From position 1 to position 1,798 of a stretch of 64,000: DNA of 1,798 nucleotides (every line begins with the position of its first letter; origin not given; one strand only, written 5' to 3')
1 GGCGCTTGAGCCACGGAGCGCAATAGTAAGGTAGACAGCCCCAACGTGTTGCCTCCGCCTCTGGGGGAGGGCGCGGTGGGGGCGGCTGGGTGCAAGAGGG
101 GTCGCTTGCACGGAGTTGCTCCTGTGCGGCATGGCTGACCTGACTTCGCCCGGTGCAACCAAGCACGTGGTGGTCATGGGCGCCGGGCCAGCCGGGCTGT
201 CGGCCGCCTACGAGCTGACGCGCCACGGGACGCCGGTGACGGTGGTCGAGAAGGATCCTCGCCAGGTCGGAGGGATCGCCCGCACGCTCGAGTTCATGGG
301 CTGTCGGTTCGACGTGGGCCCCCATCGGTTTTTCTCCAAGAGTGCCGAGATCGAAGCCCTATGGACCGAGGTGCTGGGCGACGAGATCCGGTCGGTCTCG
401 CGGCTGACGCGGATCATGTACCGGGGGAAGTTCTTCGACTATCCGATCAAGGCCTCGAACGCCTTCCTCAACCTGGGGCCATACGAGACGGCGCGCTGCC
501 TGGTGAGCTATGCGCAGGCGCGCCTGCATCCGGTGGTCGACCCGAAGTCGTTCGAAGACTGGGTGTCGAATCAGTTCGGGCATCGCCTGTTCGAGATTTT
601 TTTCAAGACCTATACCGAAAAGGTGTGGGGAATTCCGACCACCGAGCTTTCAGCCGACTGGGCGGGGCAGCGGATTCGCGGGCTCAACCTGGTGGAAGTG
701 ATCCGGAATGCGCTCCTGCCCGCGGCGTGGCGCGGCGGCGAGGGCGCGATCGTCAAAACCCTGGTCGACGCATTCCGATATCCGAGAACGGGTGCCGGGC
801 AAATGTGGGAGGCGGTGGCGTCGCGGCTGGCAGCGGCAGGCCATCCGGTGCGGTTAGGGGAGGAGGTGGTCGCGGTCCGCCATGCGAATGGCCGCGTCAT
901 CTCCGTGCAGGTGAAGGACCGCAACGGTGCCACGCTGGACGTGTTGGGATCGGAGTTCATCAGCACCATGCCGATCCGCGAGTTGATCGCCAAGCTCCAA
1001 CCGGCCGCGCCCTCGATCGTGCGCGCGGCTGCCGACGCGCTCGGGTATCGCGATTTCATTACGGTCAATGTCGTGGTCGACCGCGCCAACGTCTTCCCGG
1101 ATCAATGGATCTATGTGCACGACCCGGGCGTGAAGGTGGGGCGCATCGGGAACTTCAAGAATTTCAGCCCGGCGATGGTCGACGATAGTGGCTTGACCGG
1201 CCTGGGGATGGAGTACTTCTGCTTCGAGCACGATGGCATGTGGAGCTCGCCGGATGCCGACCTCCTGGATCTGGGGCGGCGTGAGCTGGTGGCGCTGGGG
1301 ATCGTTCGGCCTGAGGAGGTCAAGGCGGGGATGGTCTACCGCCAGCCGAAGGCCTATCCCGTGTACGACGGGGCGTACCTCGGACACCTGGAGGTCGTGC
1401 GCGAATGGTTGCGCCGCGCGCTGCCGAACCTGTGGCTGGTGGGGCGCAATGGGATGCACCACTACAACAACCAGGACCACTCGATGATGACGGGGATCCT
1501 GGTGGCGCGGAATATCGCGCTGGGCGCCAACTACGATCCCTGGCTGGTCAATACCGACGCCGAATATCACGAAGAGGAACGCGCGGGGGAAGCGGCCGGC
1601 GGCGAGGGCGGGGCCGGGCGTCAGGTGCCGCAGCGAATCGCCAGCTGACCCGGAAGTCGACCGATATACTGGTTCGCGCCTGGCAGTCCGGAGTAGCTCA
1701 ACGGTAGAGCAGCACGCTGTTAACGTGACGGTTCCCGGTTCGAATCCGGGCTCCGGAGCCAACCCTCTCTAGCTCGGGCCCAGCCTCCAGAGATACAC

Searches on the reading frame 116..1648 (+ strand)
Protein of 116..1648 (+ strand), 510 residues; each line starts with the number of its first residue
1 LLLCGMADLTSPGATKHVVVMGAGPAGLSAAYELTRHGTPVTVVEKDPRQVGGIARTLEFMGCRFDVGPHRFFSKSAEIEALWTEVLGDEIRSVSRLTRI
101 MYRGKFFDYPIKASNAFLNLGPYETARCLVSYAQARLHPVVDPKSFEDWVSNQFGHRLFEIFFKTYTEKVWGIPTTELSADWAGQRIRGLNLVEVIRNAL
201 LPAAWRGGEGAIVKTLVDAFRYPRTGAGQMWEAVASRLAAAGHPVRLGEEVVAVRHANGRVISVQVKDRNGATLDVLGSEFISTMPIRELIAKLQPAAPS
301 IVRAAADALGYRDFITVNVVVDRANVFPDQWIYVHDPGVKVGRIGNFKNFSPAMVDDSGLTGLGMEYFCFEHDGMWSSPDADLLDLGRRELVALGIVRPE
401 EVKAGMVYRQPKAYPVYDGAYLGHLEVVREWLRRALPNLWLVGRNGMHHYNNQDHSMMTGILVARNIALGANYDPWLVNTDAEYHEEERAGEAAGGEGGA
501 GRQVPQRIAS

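Call 70: find_encoding_contigs(protein=window:116-1648:+, flank=10000, max_places=3)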
Protein window:116-1648:+ (510 aa): no gene with exactly this product is on record in the collection.
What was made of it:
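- Tried and rejected: Extending the window leftwards through the first gene (call 70): that protein is not on record.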
